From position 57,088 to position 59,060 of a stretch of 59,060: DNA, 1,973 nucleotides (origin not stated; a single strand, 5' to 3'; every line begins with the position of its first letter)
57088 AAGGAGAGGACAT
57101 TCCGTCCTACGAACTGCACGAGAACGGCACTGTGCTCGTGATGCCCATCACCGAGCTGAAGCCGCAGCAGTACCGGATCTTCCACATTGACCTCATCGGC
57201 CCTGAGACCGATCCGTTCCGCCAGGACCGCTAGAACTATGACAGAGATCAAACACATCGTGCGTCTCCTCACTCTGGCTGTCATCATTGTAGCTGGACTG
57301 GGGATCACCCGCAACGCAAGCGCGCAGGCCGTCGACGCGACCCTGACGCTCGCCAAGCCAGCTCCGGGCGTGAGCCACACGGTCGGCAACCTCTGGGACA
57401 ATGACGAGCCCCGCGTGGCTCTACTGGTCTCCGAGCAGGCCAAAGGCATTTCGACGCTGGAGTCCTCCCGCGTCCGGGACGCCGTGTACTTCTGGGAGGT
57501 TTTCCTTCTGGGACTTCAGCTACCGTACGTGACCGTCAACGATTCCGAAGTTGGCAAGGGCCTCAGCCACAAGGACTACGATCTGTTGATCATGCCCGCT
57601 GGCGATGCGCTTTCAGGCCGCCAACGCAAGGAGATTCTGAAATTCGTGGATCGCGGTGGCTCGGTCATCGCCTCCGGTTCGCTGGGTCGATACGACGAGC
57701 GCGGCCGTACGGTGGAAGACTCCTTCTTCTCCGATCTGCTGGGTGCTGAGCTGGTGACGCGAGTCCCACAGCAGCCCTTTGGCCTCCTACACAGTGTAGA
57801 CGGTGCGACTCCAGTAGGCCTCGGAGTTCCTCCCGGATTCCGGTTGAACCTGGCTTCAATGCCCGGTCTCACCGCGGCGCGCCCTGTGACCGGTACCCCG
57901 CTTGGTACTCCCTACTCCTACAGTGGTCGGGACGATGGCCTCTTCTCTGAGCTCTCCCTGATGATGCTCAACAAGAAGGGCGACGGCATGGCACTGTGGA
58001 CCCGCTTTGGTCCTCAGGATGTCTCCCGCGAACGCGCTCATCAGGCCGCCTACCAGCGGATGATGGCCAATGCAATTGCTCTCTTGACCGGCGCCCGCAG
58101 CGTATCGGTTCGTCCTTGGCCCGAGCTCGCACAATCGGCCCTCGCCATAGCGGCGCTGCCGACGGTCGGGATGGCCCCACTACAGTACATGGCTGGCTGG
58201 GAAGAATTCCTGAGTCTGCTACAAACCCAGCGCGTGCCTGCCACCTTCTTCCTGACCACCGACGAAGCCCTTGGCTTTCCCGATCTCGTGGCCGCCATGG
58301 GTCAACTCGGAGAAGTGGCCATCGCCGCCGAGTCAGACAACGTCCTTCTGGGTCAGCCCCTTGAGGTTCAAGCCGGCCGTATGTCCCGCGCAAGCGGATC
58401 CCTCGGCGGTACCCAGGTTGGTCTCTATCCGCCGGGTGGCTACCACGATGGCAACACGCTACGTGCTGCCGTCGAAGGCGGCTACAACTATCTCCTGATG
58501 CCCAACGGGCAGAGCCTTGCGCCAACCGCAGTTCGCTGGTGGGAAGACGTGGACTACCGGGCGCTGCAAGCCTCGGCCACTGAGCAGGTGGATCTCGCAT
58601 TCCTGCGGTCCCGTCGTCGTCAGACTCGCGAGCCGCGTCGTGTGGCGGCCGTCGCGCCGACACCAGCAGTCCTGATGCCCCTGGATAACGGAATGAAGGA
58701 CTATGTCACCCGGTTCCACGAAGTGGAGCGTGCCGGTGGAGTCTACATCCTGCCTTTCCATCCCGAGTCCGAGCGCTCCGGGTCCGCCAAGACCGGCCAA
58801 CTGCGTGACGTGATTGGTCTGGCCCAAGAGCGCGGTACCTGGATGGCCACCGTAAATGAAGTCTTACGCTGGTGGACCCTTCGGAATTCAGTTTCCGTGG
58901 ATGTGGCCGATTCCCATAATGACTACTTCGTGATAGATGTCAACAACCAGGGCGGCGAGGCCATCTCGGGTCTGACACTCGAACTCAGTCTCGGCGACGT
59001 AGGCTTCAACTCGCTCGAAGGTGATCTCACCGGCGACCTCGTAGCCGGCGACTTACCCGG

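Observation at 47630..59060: Synthase-dependent exopolysaccharide locus with a non-canonical (Pga/Pel/Bcs-hybrid) gene set, truncated by the window edge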

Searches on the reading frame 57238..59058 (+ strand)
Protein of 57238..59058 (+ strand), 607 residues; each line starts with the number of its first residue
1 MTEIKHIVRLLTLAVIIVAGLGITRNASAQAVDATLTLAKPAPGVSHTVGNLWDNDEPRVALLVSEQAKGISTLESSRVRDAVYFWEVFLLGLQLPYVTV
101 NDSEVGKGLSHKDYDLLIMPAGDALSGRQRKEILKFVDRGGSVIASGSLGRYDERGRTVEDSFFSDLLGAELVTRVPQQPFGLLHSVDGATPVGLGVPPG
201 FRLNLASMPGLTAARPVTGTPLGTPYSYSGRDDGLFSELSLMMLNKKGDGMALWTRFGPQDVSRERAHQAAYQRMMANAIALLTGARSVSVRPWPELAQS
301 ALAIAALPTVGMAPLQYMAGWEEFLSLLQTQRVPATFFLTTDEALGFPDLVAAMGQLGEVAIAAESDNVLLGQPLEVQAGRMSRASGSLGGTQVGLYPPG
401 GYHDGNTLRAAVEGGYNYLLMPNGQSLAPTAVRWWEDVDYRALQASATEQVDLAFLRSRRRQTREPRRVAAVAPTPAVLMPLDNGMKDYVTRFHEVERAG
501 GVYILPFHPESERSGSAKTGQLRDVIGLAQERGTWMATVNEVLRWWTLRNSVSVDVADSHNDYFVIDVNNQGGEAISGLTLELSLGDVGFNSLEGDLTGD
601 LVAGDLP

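Call 4: search_protein_families(library=pfam, proteins=[window:57238-59058:+], max_evalue=0.1)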
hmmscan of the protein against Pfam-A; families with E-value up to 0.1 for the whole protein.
window:57238-59058:+ (607 aa): 3 families
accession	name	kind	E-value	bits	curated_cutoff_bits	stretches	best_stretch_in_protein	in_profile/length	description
PF01522.26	Polysacc_deac_1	-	0.0001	22.7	23.1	1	320-417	20-122/124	Polysaccharide deacetylase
PF08532.16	Glyco_hydro_42M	-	0.0042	17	25.8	1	112-167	56-111/207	Beta-galactosidase trimerisation domain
PF22369.2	GLMA_2nd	-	0.01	16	27.7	1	110-178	45-111/138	GLMA-like, second domain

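Call 5: search_protein_families(library=ncbifam, proteins=[window:57238-59058:+], max_evalue=0.1)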
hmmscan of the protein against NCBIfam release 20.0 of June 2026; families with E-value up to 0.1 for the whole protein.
window:57238-59058:+ (607 aa): 2 families
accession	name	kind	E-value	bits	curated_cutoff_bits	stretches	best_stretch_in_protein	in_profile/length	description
TIGR02884.1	spore_pdaA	equivalog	0.062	13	298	0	322-360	53-91/224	delta-lactam-biosynthetic de-N-acetylase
TIGR02764.1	spore_ybaN_pdaB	equivalog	0.074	12.8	237.4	0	322-358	22-58/191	polysaccharide deacetylase family sporulation protein PdaB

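Call 11: find_related_loci(query=window:57238-59058:+, collection=genome_contigs, flank=10000)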
Query window:57238-59058:+ (607 aa) in genome_contigs; peptide patterns used: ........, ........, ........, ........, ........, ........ (x = any residue, [..] = any of these).
36 stretches matched a pattern; 5 encode a relative of the query (tblastn E <= 1e-3); 5 distinct loci.
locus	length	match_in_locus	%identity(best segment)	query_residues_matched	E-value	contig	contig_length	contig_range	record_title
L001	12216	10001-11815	91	1-606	0e+0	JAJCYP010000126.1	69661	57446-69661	MAG: Bacteroidota bacterium isolate OFTM201 OFTM201_125, whole genome shotgun sequence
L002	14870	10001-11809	83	1-606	0e+0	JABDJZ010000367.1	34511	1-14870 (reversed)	MAG: Rhodothermales bacterium isolate SS_bin_36 k127_2904750, whole genome shotgun sequence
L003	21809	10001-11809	74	4-607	0e+0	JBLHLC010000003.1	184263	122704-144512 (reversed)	MAG: Rhodothermales bacterium isolate 3300054698_137 Ga0535670_0000045, whole genome shotgun sequence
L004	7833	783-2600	60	1-607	0e+0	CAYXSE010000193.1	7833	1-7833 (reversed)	MAG TPA_asm: uncultured Rhodothermales bacterium isolate SRP215229_co1_23 genome assembly, contig: NODE_6660_length_7833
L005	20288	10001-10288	33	57-153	3e-4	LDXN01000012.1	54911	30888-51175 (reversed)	MAG: Candidatus Dadabacteria bacterium CSP1-2 XU11_C0012, whole genome shotgun sequence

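Call 37: search_solved_structures(query=window:57238-59058:+, max_evalue=10, show_alignments=4)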
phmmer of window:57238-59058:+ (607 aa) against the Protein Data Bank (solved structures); distinct sequences matched with E-value up to 10: 4.
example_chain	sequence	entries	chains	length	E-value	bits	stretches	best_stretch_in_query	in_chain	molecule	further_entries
6t5o_AAA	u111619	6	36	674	0.13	13.7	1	88-169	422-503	Glyco_hydro_42M domain-containing protein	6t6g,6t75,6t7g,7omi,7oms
1oql_A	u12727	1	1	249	0.61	11.5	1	162-212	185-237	MISTLETOE LECTIN I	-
3lye_A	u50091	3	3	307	0.65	11.4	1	442-503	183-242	Oxaloacetate acetyl hydrolase | Oxaloacetate acetylhydrolase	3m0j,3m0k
7qqj_A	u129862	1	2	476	1.2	10.5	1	485-535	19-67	Sucrose phosphorylase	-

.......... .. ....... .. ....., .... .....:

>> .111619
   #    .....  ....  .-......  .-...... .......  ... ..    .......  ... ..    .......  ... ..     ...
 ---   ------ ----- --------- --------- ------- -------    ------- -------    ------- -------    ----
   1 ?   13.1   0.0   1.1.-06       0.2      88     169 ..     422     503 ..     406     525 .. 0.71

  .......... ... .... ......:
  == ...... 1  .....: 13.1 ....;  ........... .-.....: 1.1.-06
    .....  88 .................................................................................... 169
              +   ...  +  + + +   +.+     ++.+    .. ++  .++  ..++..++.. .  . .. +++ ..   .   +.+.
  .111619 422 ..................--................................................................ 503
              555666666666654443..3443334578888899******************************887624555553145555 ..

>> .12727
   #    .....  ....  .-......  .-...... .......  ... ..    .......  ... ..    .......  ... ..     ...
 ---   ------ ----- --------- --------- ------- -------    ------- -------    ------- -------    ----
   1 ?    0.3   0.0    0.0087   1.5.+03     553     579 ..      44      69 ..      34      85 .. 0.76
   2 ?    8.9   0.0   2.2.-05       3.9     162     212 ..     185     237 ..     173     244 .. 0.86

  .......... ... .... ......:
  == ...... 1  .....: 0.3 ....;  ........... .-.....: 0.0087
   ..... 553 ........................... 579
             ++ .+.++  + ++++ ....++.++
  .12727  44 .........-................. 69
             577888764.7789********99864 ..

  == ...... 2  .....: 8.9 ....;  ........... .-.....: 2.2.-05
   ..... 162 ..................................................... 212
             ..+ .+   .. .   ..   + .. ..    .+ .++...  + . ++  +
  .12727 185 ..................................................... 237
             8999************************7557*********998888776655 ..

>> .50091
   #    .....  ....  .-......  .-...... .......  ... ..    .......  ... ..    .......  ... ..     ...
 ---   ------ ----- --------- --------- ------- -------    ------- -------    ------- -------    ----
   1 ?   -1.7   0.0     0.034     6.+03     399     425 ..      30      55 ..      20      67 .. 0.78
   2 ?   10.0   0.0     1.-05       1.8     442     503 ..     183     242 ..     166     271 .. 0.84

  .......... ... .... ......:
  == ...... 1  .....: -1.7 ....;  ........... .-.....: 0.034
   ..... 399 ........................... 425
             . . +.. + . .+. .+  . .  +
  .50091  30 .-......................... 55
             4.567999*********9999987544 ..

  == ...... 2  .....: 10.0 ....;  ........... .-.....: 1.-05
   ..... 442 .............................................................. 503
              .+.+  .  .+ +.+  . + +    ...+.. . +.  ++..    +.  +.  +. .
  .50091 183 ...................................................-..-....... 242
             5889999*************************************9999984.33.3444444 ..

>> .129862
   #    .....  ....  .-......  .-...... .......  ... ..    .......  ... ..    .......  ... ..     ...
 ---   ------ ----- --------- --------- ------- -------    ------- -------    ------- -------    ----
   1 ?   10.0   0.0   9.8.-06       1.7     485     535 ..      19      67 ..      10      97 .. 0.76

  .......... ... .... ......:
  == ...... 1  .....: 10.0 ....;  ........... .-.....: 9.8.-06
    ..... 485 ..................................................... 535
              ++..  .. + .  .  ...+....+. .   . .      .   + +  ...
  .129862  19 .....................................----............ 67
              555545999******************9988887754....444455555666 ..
